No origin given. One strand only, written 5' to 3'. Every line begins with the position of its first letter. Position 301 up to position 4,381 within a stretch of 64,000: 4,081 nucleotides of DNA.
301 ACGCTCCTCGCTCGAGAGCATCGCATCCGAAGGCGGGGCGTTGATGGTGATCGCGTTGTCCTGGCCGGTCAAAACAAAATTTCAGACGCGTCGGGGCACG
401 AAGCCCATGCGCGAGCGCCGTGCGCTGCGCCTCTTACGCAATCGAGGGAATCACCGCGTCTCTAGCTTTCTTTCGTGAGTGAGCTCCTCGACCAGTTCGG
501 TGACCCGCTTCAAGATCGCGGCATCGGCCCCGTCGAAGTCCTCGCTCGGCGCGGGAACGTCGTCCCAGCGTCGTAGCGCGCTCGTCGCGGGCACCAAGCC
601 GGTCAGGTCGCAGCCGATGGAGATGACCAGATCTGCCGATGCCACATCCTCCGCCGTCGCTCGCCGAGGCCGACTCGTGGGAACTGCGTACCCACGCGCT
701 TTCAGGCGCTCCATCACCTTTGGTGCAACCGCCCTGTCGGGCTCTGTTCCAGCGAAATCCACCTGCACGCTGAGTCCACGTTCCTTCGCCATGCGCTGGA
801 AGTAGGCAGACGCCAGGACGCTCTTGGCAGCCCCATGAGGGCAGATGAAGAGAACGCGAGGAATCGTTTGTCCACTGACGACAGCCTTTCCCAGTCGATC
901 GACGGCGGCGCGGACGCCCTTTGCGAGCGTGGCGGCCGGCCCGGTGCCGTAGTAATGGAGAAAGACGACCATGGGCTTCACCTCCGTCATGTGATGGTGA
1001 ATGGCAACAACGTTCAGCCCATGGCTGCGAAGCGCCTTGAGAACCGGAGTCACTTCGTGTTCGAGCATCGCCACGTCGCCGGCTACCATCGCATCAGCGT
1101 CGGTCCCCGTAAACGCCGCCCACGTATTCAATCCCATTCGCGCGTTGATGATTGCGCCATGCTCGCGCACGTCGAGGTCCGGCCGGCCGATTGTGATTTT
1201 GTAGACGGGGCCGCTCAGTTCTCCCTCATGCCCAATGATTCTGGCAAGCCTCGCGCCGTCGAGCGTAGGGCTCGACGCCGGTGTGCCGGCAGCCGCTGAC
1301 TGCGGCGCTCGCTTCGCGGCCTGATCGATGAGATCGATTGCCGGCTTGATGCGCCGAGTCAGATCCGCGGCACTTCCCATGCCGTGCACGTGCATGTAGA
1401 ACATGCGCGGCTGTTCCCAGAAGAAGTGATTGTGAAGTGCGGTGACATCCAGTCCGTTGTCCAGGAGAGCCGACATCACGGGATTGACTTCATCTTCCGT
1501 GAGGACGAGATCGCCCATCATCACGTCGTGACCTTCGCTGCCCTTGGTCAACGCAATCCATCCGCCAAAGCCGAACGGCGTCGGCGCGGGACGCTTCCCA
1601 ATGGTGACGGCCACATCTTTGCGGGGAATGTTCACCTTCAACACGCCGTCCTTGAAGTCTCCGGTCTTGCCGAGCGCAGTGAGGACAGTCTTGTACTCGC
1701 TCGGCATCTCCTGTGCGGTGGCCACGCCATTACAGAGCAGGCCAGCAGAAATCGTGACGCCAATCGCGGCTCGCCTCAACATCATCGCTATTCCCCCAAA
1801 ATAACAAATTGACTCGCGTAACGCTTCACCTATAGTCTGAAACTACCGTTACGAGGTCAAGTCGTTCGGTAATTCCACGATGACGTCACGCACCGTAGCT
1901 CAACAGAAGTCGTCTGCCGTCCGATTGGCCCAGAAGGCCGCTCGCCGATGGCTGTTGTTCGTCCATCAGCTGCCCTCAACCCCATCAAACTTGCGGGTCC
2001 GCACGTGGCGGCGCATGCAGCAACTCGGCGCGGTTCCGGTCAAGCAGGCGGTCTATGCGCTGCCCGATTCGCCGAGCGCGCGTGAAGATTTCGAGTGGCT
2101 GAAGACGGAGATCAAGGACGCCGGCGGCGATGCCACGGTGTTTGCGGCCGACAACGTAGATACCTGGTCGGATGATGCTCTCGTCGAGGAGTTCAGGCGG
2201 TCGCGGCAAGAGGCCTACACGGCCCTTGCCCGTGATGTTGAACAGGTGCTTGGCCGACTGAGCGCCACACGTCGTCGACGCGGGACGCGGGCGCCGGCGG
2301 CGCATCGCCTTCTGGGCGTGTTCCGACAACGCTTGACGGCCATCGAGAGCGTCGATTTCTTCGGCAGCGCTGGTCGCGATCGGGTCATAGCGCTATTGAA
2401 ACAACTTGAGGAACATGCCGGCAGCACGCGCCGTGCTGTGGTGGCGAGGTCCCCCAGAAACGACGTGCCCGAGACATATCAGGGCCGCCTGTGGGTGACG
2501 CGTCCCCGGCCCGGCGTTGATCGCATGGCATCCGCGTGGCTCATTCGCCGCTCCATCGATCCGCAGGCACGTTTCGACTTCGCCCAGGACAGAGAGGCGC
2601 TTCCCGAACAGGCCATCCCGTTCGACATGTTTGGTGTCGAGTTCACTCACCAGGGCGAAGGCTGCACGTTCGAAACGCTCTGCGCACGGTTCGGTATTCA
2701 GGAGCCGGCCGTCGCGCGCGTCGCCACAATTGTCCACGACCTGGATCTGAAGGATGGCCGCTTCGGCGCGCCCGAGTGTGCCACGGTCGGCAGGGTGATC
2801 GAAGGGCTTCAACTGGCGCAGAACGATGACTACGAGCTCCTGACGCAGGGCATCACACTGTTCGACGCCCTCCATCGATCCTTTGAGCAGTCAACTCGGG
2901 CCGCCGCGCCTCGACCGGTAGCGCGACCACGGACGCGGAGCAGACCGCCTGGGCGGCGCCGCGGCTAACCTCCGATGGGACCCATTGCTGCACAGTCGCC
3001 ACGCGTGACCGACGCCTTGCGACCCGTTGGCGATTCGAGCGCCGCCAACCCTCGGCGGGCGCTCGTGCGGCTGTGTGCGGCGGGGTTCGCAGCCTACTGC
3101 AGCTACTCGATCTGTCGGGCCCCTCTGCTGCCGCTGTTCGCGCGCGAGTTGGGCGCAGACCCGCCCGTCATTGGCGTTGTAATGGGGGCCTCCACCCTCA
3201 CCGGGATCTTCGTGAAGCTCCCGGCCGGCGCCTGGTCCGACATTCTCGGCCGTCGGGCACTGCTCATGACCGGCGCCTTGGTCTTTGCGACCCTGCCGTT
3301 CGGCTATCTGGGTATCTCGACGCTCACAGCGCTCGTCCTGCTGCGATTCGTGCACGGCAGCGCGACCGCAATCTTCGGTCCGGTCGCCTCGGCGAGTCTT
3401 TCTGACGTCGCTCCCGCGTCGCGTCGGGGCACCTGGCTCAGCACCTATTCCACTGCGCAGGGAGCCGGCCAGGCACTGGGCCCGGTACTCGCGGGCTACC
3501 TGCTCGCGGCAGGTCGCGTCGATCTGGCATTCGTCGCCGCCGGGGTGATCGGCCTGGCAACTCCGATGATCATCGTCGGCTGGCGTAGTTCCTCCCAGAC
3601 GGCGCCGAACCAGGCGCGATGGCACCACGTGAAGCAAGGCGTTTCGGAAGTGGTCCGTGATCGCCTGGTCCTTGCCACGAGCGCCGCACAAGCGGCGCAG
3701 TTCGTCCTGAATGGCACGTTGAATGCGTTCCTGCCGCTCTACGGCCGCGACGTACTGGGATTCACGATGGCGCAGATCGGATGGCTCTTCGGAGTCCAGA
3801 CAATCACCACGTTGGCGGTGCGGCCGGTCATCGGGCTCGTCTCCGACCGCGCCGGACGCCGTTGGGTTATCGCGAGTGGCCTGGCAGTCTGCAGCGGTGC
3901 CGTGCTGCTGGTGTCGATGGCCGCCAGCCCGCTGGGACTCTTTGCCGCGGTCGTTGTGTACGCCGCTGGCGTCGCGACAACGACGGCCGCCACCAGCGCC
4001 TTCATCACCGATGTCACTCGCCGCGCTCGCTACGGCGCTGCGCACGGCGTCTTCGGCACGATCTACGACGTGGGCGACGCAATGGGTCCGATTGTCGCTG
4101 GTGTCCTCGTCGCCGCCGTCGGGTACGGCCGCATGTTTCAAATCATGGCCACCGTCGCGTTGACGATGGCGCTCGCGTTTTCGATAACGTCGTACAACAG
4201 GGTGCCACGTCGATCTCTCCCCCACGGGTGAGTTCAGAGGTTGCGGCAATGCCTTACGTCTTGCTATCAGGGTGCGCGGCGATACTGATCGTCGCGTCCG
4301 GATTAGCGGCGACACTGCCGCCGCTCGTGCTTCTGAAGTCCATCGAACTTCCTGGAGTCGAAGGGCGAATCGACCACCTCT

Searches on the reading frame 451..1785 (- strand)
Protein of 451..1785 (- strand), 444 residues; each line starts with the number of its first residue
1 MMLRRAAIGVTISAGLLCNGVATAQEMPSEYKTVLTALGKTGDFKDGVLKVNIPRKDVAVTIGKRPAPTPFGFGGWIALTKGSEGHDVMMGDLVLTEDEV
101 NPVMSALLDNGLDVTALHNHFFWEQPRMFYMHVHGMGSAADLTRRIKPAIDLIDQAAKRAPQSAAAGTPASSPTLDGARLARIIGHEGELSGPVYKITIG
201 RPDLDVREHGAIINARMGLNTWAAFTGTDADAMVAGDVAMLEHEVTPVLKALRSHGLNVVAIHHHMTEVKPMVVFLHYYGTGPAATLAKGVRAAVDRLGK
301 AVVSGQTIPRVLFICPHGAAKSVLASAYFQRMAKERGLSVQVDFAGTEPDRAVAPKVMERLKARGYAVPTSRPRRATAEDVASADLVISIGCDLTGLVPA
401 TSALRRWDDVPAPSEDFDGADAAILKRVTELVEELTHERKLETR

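Call 42: search_protein_families(library=pfam, proteins=[window:451-1785:-])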
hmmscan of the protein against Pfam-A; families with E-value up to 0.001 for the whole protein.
window:451-1785:- (444 aa): 3 families
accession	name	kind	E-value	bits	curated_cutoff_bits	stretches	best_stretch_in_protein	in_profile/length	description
PF07485.16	DUF1529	-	6.2e-79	262.1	25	2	179-296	2-120/121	Domain of Unknown Function (DUF1259)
PF01451.26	LMWPc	-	7e-12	46.2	23.2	1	311-390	1-84/144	Low molecular weight phosphotyrosine protein phosphatase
PF02302.22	PTS_IIB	-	8.5e-05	23.6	23.6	0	310-343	1-34/90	PTS system, Lactose/Cellobiose specific IIB subunit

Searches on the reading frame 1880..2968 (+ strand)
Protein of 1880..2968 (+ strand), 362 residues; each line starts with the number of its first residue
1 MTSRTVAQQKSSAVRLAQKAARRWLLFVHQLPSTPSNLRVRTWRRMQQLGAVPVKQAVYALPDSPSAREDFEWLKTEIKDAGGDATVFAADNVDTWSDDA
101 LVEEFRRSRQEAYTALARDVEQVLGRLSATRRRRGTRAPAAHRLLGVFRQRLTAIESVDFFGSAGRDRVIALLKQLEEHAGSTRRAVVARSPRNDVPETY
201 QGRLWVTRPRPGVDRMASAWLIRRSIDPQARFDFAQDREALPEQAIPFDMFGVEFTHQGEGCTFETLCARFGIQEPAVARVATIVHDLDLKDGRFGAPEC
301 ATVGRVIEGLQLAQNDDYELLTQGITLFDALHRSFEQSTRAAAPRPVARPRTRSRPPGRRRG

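Call 42: search_protein_families(library=pfam, proteins=[window:1880-2968:+])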
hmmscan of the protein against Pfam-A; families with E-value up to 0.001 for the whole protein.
window:1880-2968:+ (362 aa): 2 families
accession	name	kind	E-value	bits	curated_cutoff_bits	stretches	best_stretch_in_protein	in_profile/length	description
PF09828.14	ChrB_C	-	2.5e-43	148.1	25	1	205-334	1-131/132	ChrB, C-terminal domain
PF20229.3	ChrB_N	-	1.1e-12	48.6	23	1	39-122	1-84/159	Protein ChrB, N-terminal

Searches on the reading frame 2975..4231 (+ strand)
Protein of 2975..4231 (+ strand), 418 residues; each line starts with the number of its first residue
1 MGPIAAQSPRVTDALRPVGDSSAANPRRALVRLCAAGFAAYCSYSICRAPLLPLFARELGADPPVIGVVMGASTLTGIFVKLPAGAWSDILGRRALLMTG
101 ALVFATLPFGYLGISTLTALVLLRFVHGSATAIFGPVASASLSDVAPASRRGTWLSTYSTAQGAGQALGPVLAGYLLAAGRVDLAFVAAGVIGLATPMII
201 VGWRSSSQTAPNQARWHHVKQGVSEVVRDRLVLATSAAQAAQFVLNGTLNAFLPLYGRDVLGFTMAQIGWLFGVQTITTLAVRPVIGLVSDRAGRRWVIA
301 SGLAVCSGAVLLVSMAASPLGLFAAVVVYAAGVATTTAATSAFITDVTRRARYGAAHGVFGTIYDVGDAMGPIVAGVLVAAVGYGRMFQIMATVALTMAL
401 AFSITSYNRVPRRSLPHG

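Call 42: search_protein_families(library=pfam, proteins=[window:2975-4231:+])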
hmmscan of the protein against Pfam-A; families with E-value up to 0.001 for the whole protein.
window:2975-4231:+ (418 aa): 6 families
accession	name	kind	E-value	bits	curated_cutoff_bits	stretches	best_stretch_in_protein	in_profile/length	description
PF07690.21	MFS_1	-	6.2e-53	180.4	33.4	2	33-264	1-235/347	Major Facilitator Superfamily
PF12832.13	MFS_1_like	-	2.2e-15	57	25.2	2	202-389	183-372/373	MFS_1 like family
PF13347.12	MFS_2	-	1.6e-14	53.7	27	1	207-402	201-405/427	MFS/sugar transport protein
PF05977.19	MFS_3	-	3e-12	46.2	27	2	59-273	40-261/524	Transmembrane secretion effector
PF00083.30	Sugar_tr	-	1.3e-06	28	22.3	1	66-172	48-157/452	Sugar (and other) transporter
PF01306.25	LacY_symp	-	1e-05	24.9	24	1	243-400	20-182/413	LacY proton/sugar symporter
